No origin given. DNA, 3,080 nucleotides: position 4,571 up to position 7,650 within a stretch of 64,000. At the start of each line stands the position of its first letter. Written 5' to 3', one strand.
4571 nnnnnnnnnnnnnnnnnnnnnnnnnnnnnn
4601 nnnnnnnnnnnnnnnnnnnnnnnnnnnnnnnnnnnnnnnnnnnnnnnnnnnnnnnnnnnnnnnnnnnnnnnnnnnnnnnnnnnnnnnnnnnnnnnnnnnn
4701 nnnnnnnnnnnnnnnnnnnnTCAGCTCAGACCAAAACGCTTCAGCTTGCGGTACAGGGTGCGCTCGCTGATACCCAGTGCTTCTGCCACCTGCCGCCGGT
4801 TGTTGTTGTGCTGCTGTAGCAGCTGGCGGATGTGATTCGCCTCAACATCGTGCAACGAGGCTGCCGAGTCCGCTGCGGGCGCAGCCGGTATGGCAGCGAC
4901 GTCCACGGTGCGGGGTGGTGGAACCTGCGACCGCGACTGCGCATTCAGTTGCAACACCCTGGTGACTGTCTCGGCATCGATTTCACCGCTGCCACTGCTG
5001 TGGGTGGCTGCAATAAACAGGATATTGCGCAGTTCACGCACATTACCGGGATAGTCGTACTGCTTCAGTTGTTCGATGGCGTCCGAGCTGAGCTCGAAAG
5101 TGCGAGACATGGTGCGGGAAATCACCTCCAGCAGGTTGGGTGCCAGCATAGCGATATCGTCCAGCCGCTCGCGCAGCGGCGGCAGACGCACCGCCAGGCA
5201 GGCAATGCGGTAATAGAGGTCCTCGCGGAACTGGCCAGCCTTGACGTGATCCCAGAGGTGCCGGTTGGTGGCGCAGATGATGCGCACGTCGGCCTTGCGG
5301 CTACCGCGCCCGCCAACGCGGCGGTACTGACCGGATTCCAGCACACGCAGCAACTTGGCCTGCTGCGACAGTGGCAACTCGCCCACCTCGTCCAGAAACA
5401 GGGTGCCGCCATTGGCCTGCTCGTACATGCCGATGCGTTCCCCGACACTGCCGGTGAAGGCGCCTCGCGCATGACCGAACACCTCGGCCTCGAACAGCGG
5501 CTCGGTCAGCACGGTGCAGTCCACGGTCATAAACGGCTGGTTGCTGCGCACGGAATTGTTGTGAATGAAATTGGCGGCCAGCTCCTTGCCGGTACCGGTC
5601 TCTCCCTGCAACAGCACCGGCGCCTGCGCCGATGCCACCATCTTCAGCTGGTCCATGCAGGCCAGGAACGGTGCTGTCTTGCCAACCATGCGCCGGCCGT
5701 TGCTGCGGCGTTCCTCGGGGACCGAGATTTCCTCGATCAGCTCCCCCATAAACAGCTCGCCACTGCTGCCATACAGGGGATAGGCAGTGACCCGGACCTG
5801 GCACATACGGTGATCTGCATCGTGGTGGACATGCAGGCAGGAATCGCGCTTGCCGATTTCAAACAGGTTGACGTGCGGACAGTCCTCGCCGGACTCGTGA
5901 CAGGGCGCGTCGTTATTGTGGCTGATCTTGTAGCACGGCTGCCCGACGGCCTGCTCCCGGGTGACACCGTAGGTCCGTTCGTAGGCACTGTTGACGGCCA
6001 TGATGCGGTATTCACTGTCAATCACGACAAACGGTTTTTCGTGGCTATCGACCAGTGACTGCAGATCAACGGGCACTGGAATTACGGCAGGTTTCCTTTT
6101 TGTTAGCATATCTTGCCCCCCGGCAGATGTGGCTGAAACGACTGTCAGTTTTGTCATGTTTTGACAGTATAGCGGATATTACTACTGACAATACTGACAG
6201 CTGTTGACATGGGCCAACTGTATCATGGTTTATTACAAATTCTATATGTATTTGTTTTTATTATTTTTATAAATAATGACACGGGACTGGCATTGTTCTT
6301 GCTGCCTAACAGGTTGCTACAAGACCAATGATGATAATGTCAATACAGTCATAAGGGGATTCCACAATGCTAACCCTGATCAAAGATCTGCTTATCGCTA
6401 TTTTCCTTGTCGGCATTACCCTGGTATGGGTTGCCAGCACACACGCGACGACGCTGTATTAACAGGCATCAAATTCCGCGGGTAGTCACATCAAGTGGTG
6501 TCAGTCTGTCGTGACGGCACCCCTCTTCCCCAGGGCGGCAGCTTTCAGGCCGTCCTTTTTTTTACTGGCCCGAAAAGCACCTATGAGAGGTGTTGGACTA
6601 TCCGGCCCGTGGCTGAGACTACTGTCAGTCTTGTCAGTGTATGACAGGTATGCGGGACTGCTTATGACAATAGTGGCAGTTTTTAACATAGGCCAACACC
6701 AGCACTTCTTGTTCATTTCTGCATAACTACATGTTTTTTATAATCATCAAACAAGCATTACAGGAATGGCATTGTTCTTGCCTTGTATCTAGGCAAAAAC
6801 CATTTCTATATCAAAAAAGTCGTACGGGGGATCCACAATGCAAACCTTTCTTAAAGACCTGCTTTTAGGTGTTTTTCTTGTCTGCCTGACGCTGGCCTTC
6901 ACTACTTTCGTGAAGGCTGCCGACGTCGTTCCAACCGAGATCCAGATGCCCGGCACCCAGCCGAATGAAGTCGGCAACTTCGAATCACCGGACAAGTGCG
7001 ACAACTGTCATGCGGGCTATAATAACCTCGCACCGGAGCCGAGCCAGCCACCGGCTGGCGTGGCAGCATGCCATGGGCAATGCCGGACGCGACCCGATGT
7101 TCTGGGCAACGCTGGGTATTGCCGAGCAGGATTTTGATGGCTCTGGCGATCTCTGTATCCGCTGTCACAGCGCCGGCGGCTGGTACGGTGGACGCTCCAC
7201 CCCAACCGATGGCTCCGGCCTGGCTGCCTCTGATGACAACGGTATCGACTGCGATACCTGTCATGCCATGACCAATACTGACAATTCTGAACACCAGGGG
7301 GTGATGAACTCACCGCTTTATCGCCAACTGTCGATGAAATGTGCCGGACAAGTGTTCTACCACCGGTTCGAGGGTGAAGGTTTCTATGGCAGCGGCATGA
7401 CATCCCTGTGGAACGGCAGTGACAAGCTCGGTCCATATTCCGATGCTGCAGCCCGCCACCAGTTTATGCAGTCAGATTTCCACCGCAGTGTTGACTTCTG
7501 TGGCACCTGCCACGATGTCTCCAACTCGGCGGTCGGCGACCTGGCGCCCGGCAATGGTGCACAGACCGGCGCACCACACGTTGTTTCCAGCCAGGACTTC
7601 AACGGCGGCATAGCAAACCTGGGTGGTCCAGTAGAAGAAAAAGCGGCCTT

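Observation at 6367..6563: Promoter-proximal 31-aa ORF with its own terminator, mimicking the cytochrome signal peptide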

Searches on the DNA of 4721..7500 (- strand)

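Call 8: search_rna_families(source=window, start=5500, end=7500, threshold=evalue, max_evalue=1)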
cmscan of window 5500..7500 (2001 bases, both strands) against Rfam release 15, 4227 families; matches with E-value up to 1: 4.
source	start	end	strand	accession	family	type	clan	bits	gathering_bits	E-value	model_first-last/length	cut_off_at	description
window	7219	7298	+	RF00284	SNORD74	Gene; snRNA; snoRNA; CD-box;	CL00069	22.9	41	0.034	1-80/80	no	Small nucleolar RNA SNORD74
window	6709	6754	-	RF01291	SNORD97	Gene; snRNA; snoRNA; CD-box;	-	21.9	45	0.84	1-142/142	no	Small nucleolar RNA SNORD97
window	6137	6205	+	RF00245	mir-19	Gene; miRNA;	CL00110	21.6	50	0.54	1-79/79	no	mir-19 microRNA precursor family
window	6911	7090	-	RF02816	HBV_PRE_1151-1410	Cis-reg;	-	17.2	82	0.052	1-259/259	no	Hepatitis B virus post-transcriptional regulatory element 1151-1410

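Call 55: search_rna_families(source=L001, start=9350, end=10000, threshold=evalue, max_evalue=1)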
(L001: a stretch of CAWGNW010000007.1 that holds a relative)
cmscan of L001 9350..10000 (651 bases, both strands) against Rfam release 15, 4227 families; matches with E-value up to 1: 2.
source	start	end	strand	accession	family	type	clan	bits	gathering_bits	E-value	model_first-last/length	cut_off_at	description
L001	9553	9604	-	RF02499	Atu_C4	Gene; sRNA;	-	17.7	80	0.89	1-70/70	no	Rhizobiales sRNA Atu_C4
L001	9356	9428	+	RF02207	WT1-AS_5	Gene; lncRNA;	-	15.4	80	0.41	1-79/79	no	WT1 antisense RNA conserved region 5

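Call 56: search_rna_families(source=L006, start=5350, end=5950, threshold=evalue, max_evalue=1)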
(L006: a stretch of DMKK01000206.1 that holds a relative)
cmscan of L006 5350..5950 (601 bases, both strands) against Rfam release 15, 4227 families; matches with E-value up to 1: 0.
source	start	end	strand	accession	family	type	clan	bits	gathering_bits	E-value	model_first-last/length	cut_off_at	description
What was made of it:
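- On Base-pairing sRNA: There is no Rfam hit (calls 8, 55, 56).
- Closest known: Sigma-54-dependent sRNA genes controlled by an enhancer-binding protein. Different: No Rfam match (calls 8, 55, 56).
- No Rfam family matches (calls 8, 55, 56).
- Tried and rejected: Rfam on the window region and on two ORF-less relatives gave only sub-threshold noise (calls 8, 55, 56).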
